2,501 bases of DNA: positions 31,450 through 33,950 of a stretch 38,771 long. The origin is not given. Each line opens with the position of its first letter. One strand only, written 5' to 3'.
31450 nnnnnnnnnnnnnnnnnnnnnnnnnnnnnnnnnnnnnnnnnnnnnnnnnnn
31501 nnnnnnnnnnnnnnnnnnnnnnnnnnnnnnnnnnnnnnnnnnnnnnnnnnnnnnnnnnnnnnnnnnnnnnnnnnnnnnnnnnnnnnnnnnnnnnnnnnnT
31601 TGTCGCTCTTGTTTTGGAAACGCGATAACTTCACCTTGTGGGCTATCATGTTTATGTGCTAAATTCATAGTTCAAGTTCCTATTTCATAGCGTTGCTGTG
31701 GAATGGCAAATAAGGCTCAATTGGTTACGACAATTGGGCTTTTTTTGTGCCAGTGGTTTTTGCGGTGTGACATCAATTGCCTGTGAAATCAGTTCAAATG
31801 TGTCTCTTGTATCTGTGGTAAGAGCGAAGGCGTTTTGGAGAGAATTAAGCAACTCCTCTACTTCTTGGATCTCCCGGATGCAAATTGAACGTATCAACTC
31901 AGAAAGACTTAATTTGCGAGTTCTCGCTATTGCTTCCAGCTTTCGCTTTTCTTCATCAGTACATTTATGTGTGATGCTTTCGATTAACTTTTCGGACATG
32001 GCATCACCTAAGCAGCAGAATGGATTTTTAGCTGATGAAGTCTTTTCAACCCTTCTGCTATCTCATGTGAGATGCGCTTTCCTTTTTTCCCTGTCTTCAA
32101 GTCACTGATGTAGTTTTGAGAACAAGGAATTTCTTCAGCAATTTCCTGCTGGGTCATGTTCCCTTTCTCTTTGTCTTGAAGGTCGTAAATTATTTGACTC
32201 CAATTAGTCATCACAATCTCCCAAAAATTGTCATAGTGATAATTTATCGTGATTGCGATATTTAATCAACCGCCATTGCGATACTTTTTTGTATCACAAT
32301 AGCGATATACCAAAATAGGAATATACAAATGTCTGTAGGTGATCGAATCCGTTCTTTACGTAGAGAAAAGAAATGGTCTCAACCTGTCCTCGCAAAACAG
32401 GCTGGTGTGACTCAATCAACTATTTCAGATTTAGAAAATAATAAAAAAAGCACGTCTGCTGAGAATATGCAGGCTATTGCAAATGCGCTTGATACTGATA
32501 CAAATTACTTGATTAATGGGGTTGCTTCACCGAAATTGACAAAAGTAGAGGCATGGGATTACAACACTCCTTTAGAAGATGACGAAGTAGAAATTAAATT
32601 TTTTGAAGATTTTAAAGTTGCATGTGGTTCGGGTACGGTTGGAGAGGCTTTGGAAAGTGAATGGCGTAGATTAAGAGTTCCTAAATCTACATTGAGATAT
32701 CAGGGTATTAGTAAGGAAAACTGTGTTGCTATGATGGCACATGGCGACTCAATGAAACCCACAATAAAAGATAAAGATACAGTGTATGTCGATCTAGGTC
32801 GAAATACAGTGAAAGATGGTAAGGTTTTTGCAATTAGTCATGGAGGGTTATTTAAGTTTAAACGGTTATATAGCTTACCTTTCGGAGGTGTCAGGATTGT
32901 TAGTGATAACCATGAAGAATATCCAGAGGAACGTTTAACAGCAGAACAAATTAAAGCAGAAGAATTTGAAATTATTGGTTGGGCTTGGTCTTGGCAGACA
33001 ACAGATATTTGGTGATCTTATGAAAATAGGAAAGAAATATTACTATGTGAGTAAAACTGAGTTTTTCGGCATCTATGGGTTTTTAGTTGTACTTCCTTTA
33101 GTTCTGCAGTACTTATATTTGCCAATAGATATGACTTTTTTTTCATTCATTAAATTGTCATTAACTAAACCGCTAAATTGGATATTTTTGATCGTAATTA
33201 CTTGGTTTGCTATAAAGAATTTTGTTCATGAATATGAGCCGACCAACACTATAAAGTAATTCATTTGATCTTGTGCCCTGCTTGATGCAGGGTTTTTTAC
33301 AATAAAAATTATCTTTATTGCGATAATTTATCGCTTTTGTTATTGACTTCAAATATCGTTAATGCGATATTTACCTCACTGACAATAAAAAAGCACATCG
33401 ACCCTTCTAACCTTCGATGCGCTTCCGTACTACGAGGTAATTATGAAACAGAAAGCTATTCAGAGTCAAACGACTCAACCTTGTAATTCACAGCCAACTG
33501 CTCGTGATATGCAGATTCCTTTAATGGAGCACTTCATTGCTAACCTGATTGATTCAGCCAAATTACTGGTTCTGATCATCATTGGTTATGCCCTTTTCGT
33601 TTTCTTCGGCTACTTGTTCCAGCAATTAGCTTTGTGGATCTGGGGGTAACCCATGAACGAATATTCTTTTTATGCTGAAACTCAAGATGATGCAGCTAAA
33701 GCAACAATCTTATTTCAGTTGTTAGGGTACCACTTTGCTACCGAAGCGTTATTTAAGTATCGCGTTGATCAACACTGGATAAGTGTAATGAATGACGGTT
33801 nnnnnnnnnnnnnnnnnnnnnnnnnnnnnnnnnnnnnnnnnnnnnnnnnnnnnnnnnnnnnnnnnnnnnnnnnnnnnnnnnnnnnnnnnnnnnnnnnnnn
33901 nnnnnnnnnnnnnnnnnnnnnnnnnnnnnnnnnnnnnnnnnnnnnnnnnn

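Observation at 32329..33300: Two-TM membrane protein in the same operon as the CI repressor: candidate superinfection-exclusion or abortive-infection factor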

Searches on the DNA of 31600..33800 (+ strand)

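Call 5: search_dna_similar(query=window:31600-33700:+, collection=phages, mode=near)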
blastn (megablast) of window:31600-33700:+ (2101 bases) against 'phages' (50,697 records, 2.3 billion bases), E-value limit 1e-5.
No match.

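Call 58: search_rna_families(source=window, start=31600, end=33800, threshold=evalue, max_evalue=1)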
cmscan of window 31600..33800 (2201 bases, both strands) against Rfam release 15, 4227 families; matches with E-value up to 1: 0.
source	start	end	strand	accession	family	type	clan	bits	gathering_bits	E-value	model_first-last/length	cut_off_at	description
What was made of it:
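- Tried and rejected: Rfam found no RNA family in 31600-33800 (call 58).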

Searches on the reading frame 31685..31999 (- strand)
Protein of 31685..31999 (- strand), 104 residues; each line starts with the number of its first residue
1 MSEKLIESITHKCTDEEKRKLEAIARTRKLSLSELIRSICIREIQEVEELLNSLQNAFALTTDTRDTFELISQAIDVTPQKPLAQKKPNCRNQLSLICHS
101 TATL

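Call 3: search_protein_families(library=pfam, proteins=[window:31685-31999:-], max_evalue=1)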
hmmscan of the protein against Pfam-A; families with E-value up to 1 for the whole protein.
window:31685-31999:- (104 aa): 4 families
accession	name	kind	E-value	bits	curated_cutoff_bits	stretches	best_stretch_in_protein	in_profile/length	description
PF21983.2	NikA-like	-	5.9e-05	23.6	27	1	7-42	5-40/72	Mobilization protein NikA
PF01402.27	RHH_1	-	0.00088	19.6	20.5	1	12-37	5-30/39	Ribbon-helix-helix protein, copG family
PF19807.5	DUF6290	-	0.0016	19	27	1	9-46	4-41/72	Family of unknown function (DUF6290)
PF19891.5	DUF6364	-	0.092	13.7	27.3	1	20-62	16-57/70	Family of unknown function (DUF6364)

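Call 4: search_protein_families(library=phrogs, proteins=[window:31685-31999:-], max_evalue=1)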
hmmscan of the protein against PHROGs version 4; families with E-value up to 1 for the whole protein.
window:31685-31999:- (104 aa): 10 families
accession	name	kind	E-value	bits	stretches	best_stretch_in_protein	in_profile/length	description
phrog_19583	-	unknown function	5.8e-46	156.4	1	1-102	1-112/113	-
phrog_12214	-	unknown function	2e-08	35.7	1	1-49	1-50/124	-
phrog_7325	-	transcription regulation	0.00084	20.5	1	9-56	59-105/151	CopG-like transcriptional repressor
phrog_13254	-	unknown function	0.0097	17.3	1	31-94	54-117/132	-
phrog_4113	-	unknown function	0.013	16.4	1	13-53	17-57/64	-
phrog_24114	-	unknown function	0.044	13.9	1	33-83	35-84/304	-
phrog_4085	-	unknown function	0.045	15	1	8-49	2-43/77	-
phrog_9615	-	unknown function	0.091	12.9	1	8-39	143-174/349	-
phrog_876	-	transcription regulation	0.096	13.2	1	9-38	70-99/239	transcriptional repressor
phrog_19787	-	unknown function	0.1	13.9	1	12-73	25-84/92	-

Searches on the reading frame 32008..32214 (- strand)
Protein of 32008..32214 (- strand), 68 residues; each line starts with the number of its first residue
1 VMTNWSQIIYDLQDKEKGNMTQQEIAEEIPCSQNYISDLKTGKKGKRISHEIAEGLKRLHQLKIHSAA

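Call 3: search_protein_families(library=pfam, proteins=[window:32008-32214:-], max_evalue=1)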
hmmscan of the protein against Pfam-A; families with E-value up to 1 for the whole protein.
window:32008-32214:- (68 aa): 5 families
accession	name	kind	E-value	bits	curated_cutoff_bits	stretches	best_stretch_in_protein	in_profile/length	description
PF01381.28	HTH_3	-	0.00066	20.1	23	1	16-44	6-34/55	Helix-turn-helix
PF24034.1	DUF7343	-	0.0085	16.4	27.6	1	10-38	9-37/62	Domain of unknown function (DUF7343)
PF12844.13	HTH_19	-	0.012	16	30.2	1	16-44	9-37/64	Helix-turn-helix domain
PF13560.12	HTH_31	-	0.014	16.1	27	1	16-45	11-40/64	Helix-turn-helix domain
PF04545.22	Sigma70_r4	-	0.076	13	24.1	1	18-39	19-40/50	Sigma-70, region 4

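Call 4: search_protein_families(library=phrogs, proteins=[window:32008-32214:-], max_evalue=1)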
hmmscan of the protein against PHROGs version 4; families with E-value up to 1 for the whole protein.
window:32008-32214:- (68 aa): 28 families (the best 25 are shown)
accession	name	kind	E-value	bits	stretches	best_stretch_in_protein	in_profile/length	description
phrog_6831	-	transcription regulation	1.9e-18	67.2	1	2-62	1-60/68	transcriptional regulator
phrog_8038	-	unknown function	1.8e-07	31.9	1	3-52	4-49/66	-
phrog_1468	-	transcription regulation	1.1e-06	29.1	1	19-56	20-58/67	transcriptional repressor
phrog_8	-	transcription regulation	2.1e-06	28.4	1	1-53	73-125/346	transcriptional regulator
phrog_1124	-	transcription regulation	5.2e-06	27.1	1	11-56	12-55/177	transcriptional regulator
phrog_3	-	transcription regulation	5.1e-05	24.2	1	2-54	86-131/430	transcriptional repressor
phrog_6223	-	transcription regulation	6.2e-05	24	1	11-57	13-54/73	transcriptional repressor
phrog_7126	-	DNA, RNA and nucleotide metabolism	0.0011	19.9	1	6-49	21-59/120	HTH DNA binding protein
phrog_2339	-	DNA, RNA and nucleotide metabolism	0.0022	19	1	16-44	35-63/98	HTH DNA binding protein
phrog_7241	-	transcription regulation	0.0023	19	1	19-57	74-114/122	transcriptional regulator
phrog_4779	-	transcription regulation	0.0032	19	1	17-63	13-59/98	transcriptional regulator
phrog_34939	-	unknown function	0.0075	16.9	1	17-51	20-54/280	-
phrog_16553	-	transcription regulation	0.0085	17.2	1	3-49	9-52/92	transcriptional repressor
phrog_4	-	transcription regulation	0.03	14.3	1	1-47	133-173/400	transcriptional repressor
phrog_1373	-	transcription regulation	0.032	15.2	1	16-45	73-102/166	transcriptional regulator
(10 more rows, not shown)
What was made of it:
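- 32008..32214 (-): Divergent cro-like HTH gene (68 aa). phrog_6831 transcriptional regulator E 2e-18 (call 4).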
